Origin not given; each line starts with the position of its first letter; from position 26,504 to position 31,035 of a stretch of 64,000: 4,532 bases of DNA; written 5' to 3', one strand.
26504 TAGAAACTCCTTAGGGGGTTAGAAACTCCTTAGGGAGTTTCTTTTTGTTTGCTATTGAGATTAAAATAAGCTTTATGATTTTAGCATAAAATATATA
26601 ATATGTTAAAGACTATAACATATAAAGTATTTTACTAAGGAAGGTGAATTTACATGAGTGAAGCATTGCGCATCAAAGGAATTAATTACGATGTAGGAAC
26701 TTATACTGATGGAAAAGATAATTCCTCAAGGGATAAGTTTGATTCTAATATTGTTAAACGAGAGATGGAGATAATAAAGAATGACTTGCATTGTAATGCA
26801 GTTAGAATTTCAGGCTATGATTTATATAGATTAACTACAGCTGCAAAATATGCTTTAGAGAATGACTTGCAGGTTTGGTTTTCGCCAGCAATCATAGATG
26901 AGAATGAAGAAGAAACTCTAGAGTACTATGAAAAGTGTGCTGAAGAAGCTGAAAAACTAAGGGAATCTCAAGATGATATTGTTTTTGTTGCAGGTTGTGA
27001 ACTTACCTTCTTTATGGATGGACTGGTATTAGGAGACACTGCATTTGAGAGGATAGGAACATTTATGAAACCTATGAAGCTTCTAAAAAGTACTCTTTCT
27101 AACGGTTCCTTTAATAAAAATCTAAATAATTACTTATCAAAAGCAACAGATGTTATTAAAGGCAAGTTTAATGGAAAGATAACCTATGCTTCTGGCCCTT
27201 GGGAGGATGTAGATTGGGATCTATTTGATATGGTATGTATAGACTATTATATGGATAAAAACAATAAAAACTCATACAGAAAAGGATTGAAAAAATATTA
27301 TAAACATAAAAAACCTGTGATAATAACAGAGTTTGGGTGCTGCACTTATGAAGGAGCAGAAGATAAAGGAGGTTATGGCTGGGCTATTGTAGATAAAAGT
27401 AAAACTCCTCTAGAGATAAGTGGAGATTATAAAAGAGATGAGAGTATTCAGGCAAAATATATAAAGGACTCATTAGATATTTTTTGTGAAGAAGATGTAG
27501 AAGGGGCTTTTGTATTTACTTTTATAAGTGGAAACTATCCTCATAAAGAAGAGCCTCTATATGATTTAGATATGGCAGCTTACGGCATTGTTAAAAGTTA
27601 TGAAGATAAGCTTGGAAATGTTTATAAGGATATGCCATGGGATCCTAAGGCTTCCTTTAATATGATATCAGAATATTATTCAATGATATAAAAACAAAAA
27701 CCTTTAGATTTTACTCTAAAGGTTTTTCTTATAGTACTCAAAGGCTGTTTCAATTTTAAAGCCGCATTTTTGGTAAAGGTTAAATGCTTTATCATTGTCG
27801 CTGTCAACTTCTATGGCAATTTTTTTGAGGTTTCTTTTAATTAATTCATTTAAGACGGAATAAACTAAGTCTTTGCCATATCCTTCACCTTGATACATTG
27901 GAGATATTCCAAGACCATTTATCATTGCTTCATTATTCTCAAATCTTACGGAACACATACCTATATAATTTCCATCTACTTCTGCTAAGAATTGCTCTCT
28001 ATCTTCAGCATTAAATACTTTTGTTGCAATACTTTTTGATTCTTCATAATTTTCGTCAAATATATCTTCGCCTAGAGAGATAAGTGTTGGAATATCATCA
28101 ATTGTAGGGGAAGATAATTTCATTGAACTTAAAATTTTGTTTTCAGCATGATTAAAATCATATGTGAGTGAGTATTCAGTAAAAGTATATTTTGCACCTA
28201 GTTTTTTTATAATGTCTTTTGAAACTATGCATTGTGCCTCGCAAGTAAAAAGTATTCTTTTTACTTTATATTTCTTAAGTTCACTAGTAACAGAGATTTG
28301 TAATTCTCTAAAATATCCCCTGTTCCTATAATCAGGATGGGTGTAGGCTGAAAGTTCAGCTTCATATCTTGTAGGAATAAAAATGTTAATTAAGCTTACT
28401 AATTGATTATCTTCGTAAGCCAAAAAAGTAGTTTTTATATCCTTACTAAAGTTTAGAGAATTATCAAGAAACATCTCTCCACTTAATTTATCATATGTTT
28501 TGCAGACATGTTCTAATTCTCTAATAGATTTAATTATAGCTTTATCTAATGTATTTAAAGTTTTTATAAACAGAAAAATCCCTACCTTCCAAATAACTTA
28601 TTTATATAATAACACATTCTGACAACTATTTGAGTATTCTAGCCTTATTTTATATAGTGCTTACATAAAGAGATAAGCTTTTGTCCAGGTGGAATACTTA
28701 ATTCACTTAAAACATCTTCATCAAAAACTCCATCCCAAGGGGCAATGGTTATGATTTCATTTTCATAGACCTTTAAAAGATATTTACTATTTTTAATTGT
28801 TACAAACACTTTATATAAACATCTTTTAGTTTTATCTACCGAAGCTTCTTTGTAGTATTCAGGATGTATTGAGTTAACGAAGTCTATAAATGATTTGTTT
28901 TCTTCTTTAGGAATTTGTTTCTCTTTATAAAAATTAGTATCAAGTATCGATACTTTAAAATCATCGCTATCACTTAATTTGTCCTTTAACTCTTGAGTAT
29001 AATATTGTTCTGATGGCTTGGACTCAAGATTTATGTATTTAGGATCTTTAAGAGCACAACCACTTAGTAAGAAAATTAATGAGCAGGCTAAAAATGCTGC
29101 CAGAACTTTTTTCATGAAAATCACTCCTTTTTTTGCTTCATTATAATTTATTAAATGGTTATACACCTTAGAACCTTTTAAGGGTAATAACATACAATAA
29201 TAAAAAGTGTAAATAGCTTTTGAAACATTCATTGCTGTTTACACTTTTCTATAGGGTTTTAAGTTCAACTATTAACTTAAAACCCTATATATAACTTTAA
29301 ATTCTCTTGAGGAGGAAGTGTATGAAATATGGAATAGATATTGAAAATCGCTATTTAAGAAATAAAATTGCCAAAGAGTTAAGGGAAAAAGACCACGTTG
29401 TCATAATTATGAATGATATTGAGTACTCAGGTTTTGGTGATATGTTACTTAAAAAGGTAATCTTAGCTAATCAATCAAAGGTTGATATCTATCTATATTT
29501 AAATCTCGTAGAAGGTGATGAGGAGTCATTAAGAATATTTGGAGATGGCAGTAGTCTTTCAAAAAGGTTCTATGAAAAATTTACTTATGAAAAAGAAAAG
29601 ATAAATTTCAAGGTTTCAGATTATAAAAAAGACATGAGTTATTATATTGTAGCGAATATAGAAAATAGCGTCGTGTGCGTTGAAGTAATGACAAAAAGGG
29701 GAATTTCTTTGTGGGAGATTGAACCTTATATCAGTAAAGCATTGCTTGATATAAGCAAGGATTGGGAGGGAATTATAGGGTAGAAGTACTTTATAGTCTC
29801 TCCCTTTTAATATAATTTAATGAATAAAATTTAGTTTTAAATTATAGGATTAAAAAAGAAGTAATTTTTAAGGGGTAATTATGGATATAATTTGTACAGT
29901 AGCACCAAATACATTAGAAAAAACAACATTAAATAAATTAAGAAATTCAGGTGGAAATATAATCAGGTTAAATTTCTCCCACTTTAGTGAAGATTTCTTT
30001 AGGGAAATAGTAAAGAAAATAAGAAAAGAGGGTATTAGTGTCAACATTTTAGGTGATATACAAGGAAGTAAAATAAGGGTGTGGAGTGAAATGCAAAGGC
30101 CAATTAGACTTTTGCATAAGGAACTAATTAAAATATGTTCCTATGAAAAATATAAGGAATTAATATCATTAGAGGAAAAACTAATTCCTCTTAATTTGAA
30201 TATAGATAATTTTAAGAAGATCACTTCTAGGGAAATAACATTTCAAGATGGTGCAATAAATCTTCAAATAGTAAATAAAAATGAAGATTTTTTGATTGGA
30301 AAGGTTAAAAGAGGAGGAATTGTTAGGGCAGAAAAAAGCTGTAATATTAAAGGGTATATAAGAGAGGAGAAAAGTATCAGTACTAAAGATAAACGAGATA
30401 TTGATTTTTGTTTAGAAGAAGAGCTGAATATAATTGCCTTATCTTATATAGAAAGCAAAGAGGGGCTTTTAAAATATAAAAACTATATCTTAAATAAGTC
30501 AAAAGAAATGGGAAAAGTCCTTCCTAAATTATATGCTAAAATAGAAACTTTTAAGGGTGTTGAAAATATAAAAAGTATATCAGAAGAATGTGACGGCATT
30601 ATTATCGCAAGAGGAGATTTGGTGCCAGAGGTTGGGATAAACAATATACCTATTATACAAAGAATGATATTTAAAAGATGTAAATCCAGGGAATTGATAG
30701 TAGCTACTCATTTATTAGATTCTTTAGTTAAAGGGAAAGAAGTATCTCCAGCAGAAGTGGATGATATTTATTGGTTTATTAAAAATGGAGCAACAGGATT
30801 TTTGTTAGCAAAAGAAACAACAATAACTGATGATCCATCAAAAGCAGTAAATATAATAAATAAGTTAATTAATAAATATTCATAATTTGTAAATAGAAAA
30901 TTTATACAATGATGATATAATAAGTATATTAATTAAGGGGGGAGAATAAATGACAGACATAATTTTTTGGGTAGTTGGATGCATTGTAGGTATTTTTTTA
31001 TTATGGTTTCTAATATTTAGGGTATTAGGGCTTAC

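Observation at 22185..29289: Shared palindromic motif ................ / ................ in two divergent promoter regions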

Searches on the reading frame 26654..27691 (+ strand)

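Call 6: search_protein_families(library=pfam, proteins=[window:26654-27691:+], max_evalue=0.01)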
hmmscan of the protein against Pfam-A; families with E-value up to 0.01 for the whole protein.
window:26654-27691:+ (345 aa): 1 family
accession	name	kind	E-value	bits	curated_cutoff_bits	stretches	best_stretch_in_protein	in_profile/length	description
PF22612.2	GH113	-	0.0037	17.1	27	1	164-238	150-228/289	Glycoside Hydrolase Family 113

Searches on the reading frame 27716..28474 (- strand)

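Call 6: search_protein_families(library=pfam, proteins=[window:27716-28474:-], max_evalue=0.01)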
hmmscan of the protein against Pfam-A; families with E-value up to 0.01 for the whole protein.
window:27716-28474:- (252 aa): 12 families
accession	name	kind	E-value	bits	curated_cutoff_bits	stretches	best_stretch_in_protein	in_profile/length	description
PF00583.31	Acetyltransf_1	-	6.9e-25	88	20.7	2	140-239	13-116/116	Acetyltransferase (GNAT) family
PF13508.13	Acetyltransf_7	-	2.9e-17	63.3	27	2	160-240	3-83/84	Acetyltransferase (GNAT) domain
PF13673.13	Acetyltransf_10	-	1.8e-16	60.7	23.6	1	139-240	13-108/128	Acetyltransferase (GNAT) domain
PF13302.13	Acetyltransf_3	-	1.1e-13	52.5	25.4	1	144-240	35-138/138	Acetyltransferase (GNAT) domain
PF08445.16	FR47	-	3.4e-11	43.4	22.1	1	171-242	10-80/86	FR47-like protein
PF13420.13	Acetyltransf_4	-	1.5e-05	25.5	24.3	1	155-248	45-143/155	Acetyltransferase (GNAT) domain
PF17013.11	Acetyltransf_15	-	6.6e-05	22.8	35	0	152-240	38-137/210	Putative acetyl-transferase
PF13523.12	Acetyltransf_8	-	0.00011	22.3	27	1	193-245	90-143/145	Acetyltransferase (GNAT) domain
PF14542.12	Acetyltransf_CG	-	0.00013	22.4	30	1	162-217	2-59/80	GCN5-related N-acetyl-transferase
PF12746.13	GNAT_acetyltran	-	0.00013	22.1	26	0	164-248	162-243/243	GNAT acetyltransferase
PF23209.2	IDM1_C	-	0.00029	21.4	33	0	17-78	36-98/140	Increased DNA methylation 1, C-terminal domain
PF13527.13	Acetyltransf_9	-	0.0015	19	25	0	45-70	80-105/127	Acetyltransferase (GNAT) domain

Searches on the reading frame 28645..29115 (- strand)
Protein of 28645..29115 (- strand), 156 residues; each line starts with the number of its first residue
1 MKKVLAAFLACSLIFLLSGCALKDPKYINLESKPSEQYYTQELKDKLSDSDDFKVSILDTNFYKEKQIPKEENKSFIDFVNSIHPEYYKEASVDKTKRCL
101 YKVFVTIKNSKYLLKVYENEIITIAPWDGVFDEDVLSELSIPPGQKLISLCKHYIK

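Call 6: search_protein_families(library=pfam, proteins=[window:28645-29115:-], max_evalue=0.01)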
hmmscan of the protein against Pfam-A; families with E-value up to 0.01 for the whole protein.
window:28645-29115:- (156 aa): 1 family
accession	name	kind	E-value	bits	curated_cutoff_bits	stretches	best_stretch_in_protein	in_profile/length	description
PF16224.10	DUF4883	-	1.6e-30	106.4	27.1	1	33-151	1-119/119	DOmain of unknown function (DUF4883)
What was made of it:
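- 28645..29115 (-): Upstream neighbour of site B: DUF4883 protein (context only). Pfam DUF4883, E 1.6e-30 (call 6).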

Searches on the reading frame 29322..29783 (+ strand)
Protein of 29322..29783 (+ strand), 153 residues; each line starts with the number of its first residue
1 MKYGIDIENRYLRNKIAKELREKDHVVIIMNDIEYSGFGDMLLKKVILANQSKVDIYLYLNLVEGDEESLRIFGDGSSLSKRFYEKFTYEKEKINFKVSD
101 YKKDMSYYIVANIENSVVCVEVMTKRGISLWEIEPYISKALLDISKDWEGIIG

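Call 6: search_protein_families(library=pfam, proteins=[window:29322-29783:+], max_evalue=0.01)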
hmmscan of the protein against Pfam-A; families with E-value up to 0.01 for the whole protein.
window:29322-29783:+ (153 aa): 0 families
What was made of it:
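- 29322..29783 (+): Downstream neighbour of site B: 153-aa protein with no family match (context only). No Pfam hit (call 6).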

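Call 12: find_encoding_contigs(protein=window:29322-29783:+, flank=3000, max_places=10)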
Protein window:29322-29783:+ (153 aa): no gene with exactly this product is on record in the collection.

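Call 22: find_homologous_proteins(query=window:29322-29783:+, max_evalue=0.00001)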
Query window:29322-29783:+ (153 aa): 3 proteins with E <= 0.00001 among 32 candidates.
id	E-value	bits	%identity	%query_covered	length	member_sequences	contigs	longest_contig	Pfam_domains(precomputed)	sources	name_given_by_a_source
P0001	2.9e-85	302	93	99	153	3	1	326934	-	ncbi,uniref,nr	ncbi:hypothetical protein [Clostridium sp. YIM B02551]|uniref:hypothetical protein n=1 Tax=Clostridi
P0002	1.0e-75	271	85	99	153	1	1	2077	-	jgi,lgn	jgi:hypothetical protein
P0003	1.9e-72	260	84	96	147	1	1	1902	-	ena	-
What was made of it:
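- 29322..29783 (+): Only 3 homologues were found, all from C. paridis-like sources (call 22).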

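Call 23: find_encoding_contigs(protein=P0001, flank=10000, max_places=6)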
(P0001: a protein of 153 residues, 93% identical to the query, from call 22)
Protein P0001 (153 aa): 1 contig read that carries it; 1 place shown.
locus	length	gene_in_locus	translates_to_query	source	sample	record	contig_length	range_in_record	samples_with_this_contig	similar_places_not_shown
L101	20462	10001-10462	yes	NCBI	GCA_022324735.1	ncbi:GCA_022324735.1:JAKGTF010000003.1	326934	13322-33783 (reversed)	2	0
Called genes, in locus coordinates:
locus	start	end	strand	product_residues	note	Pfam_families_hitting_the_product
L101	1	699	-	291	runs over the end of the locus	PF02653:BPD_transp_2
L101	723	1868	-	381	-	PF13433:Peripla_BP_5, PF13458:Peripla_BP_6, PF01094:ANF_receptor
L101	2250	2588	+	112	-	-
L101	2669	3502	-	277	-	PF02811:PHP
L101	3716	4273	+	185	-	PF01227:GTP_cyclohydroI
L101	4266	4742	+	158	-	PF01966:HD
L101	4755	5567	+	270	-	PF00809:Pterin_bind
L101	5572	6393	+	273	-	PF02152:FolB, PF01288:HPPK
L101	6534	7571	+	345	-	-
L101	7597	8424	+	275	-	PF00376:MerR, PF13411:MerR_1, PF06445:GyrI-like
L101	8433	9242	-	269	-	PF00583:Acetyltransf_1, PF13420:Acetyltransf_4 (faint), PF17013:Acetyltransf_15 (faint), PF00583:Acetyltransf_1, PF13302:Acetyltransf_3 (weak), PF13673:Acetyltransf_10, PF13508:Acetyltransf_7, PF08445:FR47 (weak), +2 more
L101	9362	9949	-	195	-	PF16224:DUF4883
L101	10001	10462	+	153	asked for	-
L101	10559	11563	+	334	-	PF00224:PK, PF03328:HpcH_HpaI (weak)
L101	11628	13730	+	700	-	PF01145:Band_7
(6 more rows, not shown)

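Call 24: find_encoding_contigs(protein=P0002, flank=3000, max_places=6)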
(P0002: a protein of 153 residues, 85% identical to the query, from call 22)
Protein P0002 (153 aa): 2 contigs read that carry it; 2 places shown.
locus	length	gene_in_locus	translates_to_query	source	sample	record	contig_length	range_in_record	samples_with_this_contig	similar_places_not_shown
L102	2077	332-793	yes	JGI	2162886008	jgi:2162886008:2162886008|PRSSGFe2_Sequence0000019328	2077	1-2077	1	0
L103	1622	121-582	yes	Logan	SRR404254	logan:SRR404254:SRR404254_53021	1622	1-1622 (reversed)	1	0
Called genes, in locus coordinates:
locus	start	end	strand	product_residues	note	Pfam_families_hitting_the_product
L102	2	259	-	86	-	?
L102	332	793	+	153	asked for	-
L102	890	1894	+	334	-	PF00224:PK, PF03328:HpcH_HpaI (weak)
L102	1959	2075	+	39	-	?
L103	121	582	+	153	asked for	-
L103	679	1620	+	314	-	?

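Call 25: find_encoding_contigs(protein=P0003, flank=3000, max_places=6)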
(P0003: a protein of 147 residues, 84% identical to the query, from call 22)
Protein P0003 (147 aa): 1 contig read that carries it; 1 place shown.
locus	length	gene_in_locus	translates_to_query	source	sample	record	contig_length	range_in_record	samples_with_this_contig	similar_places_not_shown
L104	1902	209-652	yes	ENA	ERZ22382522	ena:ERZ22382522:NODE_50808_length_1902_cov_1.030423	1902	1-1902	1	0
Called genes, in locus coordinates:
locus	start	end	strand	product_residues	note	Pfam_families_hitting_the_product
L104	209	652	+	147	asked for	-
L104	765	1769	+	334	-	PF00224:PK, PF03328:HpcH_HpaI (weak)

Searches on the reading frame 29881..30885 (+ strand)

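Call 6: search_protein_families(library=pfam, proteins=[window:29881-30885:+], max_evalue=0.01)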
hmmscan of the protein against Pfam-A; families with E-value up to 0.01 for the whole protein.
window:29881-30885:+ (334 aa): 2 families
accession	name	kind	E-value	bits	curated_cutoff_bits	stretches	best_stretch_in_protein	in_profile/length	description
PF00224.27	PK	-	8.2e-51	173.5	30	1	2-323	5-328/328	Pyruvate kinase, barrel domain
PF03328.21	HpcH_HpaI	-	6.2e-06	26.1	25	1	156-283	60-192/221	HpcH/HpaI aldolase/citrate lyase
